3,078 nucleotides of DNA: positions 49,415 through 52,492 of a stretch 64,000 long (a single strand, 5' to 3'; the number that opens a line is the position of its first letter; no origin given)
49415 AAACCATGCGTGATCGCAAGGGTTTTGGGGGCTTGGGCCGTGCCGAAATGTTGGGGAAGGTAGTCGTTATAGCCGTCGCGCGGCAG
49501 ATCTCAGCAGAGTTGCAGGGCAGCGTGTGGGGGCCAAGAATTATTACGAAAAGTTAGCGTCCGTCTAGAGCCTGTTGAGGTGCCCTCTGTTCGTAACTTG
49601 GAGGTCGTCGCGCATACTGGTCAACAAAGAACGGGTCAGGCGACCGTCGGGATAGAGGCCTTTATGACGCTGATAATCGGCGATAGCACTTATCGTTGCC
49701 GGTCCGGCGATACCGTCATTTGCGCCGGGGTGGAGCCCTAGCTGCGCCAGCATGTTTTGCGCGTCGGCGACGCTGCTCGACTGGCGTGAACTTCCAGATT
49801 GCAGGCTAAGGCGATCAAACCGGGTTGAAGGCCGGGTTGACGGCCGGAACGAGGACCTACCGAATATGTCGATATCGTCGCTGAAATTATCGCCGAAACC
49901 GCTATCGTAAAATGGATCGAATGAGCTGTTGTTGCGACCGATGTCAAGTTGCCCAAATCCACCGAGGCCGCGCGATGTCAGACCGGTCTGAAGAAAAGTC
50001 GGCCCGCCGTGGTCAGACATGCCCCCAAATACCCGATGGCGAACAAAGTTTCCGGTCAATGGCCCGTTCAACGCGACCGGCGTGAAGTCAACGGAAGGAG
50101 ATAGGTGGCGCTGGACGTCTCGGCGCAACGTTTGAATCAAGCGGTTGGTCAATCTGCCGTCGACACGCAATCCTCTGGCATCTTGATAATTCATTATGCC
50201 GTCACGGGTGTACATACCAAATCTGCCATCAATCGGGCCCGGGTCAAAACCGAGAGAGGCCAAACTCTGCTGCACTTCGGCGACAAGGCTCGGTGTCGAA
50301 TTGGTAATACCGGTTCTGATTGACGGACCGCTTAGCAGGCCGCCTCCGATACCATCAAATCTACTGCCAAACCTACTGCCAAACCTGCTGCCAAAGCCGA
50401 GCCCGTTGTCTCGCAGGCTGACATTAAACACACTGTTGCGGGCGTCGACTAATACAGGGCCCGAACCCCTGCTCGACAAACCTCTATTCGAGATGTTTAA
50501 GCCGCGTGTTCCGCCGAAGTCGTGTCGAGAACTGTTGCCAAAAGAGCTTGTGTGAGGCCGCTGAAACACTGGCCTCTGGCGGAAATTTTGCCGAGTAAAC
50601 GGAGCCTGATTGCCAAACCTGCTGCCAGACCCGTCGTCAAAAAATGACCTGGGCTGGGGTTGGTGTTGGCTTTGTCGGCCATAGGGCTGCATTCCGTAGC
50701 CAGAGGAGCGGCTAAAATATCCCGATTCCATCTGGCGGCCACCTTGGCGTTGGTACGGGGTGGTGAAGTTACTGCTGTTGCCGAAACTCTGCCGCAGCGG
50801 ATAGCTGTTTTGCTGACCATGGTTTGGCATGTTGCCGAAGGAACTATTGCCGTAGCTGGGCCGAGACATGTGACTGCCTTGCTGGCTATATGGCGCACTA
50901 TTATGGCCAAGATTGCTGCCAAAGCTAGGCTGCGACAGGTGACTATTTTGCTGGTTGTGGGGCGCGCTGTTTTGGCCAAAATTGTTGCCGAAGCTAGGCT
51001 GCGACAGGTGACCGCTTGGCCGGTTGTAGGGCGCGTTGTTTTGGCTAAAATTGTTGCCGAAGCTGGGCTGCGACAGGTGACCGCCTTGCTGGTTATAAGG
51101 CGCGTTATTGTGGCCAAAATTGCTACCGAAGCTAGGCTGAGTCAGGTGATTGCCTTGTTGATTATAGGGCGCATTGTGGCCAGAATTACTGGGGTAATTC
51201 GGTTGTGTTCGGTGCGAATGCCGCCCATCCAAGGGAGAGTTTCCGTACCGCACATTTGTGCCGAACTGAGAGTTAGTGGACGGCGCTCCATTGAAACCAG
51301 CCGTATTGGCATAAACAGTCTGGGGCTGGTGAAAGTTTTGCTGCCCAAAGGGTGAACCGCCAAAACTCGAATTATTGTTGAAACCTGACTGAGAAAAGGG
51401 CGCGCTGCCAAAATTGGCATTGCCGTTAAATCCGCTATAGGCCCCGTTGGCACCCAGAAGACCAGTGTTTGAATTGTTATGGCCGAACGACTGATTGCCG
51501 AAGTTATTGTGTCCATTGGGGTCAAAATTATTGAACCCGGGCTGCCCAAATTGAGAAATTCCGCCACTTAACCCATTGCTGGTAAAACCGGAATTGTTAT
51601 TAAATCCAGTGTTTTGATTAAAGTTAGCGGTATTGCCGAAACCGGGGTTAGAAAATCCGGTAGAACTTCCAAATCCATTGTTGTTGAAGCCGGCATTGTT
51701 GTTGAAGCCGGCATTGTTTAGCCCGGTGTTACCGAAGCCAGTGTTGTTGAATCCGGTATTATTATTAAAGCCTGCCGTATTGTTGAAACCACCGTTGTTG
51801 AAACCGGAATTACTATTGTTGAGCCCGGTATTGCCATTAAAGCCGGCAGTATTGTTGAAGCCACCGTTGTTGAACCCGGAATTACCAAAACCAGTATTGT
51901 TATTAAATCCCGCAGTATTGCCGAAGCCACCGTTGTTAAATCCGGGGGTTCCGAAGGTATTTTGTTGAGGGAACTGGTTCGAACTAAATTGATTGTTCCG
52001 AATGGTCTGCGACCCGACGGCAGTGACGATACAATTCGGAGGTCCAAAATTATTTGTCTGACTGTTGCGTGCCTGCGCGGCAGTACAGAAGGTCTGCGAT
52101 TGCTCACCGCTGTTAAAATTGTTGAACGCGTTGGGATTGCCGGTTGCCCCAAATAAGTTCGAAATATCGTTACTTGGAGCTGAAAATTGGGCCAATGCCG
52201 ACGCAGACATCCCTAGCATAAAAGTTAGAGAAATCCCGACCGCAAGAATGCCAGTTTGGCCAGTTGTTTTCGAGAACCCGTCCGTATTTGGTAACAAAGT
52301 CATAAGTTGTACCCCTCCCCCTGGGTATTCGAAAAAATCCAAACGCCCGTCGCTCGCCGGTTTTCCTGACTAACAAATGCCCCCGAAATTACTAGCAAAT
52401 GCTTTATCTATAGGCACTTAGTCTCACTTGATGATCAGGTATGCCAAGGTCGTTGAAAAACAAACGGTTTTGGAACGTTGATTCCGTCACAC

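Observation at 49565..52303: Secreted 900-residue protein with a nearly uncharged GFNN/FG repeat field anchored by peptidoglycan-binding domains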

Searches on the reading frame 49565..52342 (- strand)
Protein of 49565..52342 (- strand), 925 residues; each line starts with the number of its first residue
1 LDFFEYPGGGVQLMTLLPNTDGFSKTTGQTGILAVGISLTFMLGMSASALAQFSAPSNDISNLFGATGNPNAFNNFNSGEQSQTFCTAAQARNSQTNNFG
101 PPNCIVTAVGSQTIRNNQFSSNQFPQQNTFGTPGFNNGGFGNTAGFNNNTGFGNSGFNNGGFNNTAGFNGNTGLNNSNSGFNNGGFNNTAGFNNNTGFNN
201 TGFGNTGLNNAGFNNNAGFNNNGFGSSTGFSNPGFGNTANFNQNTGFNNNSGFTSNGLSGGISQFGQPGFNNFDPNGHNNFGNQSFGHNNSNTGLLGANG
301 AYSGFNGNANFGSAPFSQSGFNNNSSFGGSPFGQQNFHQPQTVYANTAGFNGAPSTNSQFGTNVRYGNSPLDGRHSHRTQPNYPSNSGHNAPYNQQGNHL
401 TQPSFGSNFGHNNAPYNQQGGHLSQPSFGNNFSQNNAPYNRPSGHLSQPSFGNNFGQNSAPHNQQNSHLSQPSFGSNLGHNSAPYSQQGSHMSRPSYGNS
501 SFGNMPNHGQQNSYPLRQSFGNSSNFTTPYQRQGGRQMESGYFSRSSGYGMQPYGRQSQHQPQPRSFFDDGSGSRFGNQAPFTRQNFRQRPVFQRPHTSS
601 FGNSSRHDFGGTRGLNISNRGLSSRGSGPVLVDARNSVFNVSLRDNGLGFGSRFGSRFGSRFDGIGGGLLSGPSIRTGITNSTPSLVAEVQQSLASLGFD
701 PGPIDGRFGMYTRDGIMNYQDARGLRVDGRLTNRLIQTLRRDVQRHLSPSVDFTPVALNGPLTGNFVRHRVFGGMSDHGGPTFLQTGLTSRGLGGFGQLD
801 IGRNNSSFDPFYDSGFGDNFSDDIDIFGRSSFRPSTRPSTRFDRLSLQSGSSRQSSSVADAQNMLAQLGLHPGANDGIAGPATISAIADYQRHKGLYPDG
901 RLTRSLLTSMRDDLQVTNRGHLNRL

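Call 4: search_protein_families(library=pfam, proteins=[window:49565-52342:-], max_evalue=0.1)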
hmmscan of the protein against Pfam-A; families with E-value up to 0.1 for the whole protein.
window:49565-52342:- (925 aa): 2 families
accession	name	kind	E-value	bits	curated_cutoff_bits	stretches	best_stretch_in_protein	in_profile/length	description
PF01471.23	PG_binding_1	-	1.8e-27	95.7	23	2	685-739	3-57/57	Putative peptidoglycan binding domain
PF08823.16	PG_binding_2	-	0.03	15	21.1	0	687-720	18-51/74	Putative peptidoglycan binding domain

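Call 9: find_homologous_proteins(query=window:49565-52303:-, max_evalue=0.001)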
Query window:49565-52303:- (912 aa): 1 proteins with E <= 0.001 among 8000 candidates.
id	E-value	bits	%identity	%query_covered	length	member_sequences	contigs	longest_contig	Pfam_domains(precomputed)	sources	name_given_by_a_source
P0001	5.1e-13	66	41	6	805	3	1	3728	PF09374.16,PF08823.17,PF01520.24,PF01471.24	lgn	-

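Call 11: find_related_loci(query=window:49565-52303:-, collection=genome_contigs, flank=10000)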
Query window:49565-52303:- (912 aa) in genome_contigs; peptide patterns used: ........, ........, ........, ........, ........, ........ (x = any residue, [..] = any of these).
85 stretches matched a pattern, but none encodes a relative of the query by tblastn (E <= 1e-3).

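Call 13: find_encoding_contigs(protein=window:49565-52303:-, flank=10000)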
Protein window:49565-52303:- (912 aa): no gene with exactly this product is on record in the collection.

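Call 23: search_protein_representatives(protein=window:49565-52303:-)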
Query: 912 residues. Proteins with E-value up to 0.001 (for the whole library): 5468; up to 1e-10: 657; up to 1e-30: 15. The best 150 are listed.
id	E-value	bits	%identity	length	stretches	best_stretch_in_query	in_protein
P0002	4.0e-47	177.5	22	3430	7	360-569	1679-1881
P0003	2.9e-45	171.3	34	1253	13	674-742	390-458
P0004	4.0e-45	170.9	35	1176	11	833-899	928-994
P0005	3.8e-44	167.6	47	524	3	624-772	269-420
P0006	8.5e-39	150.0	34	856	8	671-730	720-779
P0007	1.6e-38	149.0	38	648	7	843-900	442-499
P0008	1.7e-35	139.0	36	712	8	669-729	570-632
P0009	1.9e-35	138.9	36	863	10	655-720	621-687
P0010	2.7e-33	131.8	38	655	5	674-748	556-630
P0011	7.7e-33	130.2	38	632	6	668-719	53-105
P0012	1.2e-31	126.3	40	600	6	671-724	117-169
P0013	2.8e-31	125.1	47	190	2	664-761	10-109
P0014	3.4e-31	124.8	41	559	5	674-735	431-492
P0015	3.6e-31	124.7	34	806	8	844-896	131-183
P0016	4.6e-31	124.4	37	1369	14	664-727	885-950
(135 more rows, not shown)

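Call 31: find_encoding_contigs(protein=P0005, flank=10000)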
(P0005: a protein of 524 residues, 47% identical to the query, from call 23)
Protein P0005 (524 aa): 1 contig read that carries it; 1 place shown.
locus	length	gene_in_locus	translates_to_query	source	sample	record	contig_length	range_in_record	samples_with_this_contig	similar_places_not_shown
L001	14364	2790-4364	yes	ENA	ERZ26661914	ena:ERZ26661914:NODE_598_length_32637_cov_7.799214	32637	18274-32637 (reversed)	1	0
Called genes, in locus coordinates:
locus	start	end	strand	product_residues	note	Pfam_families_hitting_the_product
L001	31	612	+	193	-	PF06572:DUF1131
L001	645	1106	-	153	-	PF01625:PMSR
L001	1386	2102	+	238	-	PF01471:PG_binding_1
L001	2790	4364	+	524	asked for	PF01471:PG_binding_1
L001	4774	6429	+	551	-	PF01471:PG_binding_1 (weak), PF08823:PG_binding_2 (faint), PF01471:PG_binding_1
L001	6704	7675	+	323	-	PF01699:Na_Ca_ex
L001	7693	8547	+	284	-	PF00106:adh_short, PF13561:adh_short_C2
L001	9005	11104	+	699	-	PF01541:GIY-YIG, PF27096:UvrC_M, PF02151:UVR (weak), PF22920:UvrC_RNaseH, PF08459:UvrC_RNaseH_dom, PF12826:HHH_2 (weak), PF14520:HHH_5 (weak)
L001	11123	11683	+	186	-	PF01066:CDP-OH_P_transf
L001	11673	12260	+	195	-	PF03205:MobB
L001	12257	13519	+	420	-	PF03453:MoeA_N, PF00994:MoCF_biosynth, PF03454:MoeA_C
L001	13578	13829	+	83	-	PF02597:ThiS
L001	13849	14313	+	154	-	PF02391:MoaE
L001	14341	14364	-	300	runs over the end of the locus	PF01063:Aminotran_4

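Call 32: find_encoding_contigs(protein=P0013, flank=10000)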
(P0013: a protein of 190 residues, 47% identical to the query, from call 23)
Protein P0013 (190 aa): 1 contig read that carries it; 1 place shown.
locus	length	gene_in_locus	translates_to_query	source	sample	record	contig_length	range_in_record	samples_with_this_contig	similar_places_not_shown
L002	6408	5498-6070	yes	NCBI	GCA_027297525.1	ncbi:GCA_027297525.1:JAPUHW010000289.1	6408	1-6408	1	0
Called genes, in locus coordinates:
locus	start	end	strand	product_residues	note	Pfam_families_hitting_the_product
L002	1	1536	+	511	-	PF17757:UvrB_inter, PF27431:UvrB_3rd, PF00271:Helicase_C, PF12344:UvrB, PF02151:UVR (weak)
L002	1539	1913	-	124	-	PF04126:Cyclophil_like, PF18050:Cyclophil_like2 (weak)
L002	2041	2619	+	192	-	PF06572:DUF1131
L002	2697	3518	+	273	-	PF21088:MS_channel_1st, PF00924:MS_channel_2nd, PF21082:MS_channel_3rd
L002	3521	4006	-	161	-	PF01625:PMSR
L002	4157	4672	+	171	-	-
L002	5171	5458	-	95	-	-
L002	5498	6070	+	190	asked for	PF01471:PG_binding_1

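Call 53: search_protein_families(library=pfam, proteins=[P0005], max_evalue=10)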
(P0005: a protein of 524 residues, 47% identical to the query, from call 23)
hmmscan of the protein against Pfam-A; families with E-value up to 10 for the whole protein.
P0005 (524 aa): 2 families
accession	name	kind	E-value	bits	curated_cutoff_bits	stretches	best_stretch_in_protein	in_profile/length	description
PF01471.23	PG_binding_1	-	4.7e-26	91.2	23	2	323-374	6-57/57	Putative peptidoglycan binding domain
PF08823.16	PG_binding_2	-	0.059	14.1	21.1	1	323-355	19-51/74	Putative peptidoglycan binding domain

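Call 55: search_protein_families(library=ncbifam, proteins=[window:49565-52303:-], max_evalue=0.01)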
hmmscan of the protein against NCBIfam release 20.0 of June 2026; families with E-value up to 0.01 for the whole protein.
window:49565-52303:- (912 aa): 6 families
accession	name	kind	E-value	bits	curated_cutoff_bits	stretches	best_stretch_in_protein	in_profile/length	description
TIGR03979.1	His_Ser_Rich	equivalog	5e-16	59.2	121.65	2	668-725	128-185/190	His-Xaa-Ser repeat protein HxsA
NF004786.0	PRK06132.1-3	equivalog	2.7e-13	49.5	329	2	841-893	219-274/418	hypothetical protein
TIGR02869.1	spore_SleB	equivalog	3e-13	50.1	236.5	2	670-726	12-68/201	spore cortex-lytic enzyme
NF052377.1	lmo1851_S41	exception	1.3e-10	40.6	725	2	672-734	391-453/468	lmo1851 family serine protease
NF052336.1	PdgHdaseHSB100310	equivalog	0.00014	21.3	500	0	649-718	168-238/316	peptidoglycan hydrolase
NF052335.1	PdgHdaseHSB129560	equivalog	0.00025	20.5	500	0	681-718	216-320/330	peptidoglycan hydrolase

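Call 56: search_solved_structures(query=window:49565-52303:-, max_evalue=0.01)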
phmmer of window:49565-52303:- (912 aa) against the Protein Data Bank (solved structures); distinct sequences matched with E-value up to 0.01: 3.
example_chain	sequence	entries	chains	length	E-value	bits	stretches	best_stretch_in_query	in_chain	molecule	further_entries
8da2_A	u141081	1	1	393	0.0037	18.7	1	846-892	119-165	L,D-transpeptidase family protein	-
5anz_A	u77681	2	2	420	0.0073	17.7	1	653-727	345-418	SOLUBLE LYTIC TRANSGLYCOSYLASE B3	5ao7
5ao8_A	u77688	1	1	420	0.0075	17.7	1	653-727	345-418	SOLUBLE LYTIC TRANGLYCOSILASE B3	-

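Call 61: predict_structure(protein=window:49565-52303:-)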
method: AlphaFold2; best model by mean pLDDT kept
length: 912 residues; sequences in the alignment: 1
mean_pLDDT: 31.5   pTM: 0.22
mean pLDDT of the five models: 31.5, 29.1, 28.0, 26.0, 25.1
residues with pLDDT >= 90: 0; 70-90: 0; 50-70: 10; < 50: 902
segments of 3 or more residues with pLDDT < 50: 1-539, 541-724, 726-877, 884-889, 896-907, 909-912
pLDDT, mean of each block of 10 residues (from residue 1): 27 30 27 26 27 26 27 25 28 28 26 29 26 25 27 28 25 24 25 28 26 26 25 26 27 29 30 29 28 29 28 28 30 26 30 33 31 29 31 29 32 33 33 30 32 32 31 33 30 32 31 32 34 36 35 35 33 33 31 32 31 32 27 30 32 34 35 45 42 35 33 37 45 40 32 29 33 30 32 30 31 32 28 33 38 42 37 46 49 46 45 39
secondary structure, 60 per line:
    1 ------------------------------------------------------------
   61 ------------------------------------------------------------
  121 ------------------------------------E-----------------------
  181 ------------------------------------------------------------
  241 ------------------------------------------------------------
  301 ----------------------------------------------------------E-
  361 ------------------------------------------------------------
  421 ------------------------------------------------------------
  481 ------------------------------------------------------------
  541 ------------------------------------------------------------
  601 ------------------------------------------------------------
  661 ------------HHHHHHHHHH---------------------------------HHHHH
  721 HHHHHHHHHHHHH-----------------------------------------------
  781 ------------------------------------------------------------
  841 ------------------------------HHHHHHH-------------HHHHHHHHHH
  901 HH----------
elements in order (helices of 4 or more, strands of 3 or more residues): H673-682 H716-733 H871-877 H891-902

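Call 87: list_cluster_members(proteins=[P0005, P0156, P0013])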
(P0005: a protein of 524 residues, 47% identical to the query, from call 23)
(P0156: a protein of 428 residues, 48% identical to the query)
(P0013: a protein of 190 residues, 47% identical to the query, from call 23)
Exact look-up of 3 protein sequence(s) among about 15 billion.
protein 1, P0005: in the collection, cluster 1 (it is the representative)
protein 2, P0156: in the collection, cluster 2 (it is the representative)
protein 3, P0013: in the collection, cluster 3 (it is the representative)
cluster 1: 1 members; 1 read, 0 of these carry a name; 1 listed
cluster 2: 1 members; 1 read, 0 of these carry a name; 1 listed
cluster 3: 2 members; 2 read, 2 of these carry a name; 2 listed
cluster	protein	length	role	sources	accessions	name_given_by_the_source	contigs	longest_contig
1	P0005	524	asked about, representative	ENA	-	-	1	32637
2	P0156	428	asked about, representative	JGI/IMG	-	-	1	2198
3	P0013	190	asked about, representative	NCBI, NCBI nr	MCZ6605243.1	MAG: peptidoglycan-binding domain-containing protein [Alphaproteobacteria bacterium] | peptidoglycan-binding domain-containing protein [Alphaproteobacteria bacterium]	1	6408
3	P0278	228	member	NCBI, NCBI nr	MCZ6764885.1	MAG: peptidoglycan-binding domain-containing protein, partial [Alphaproteobacteria ... | peptidoglycan-binding domain-containing protein [Alphaproteobacteria bacterium]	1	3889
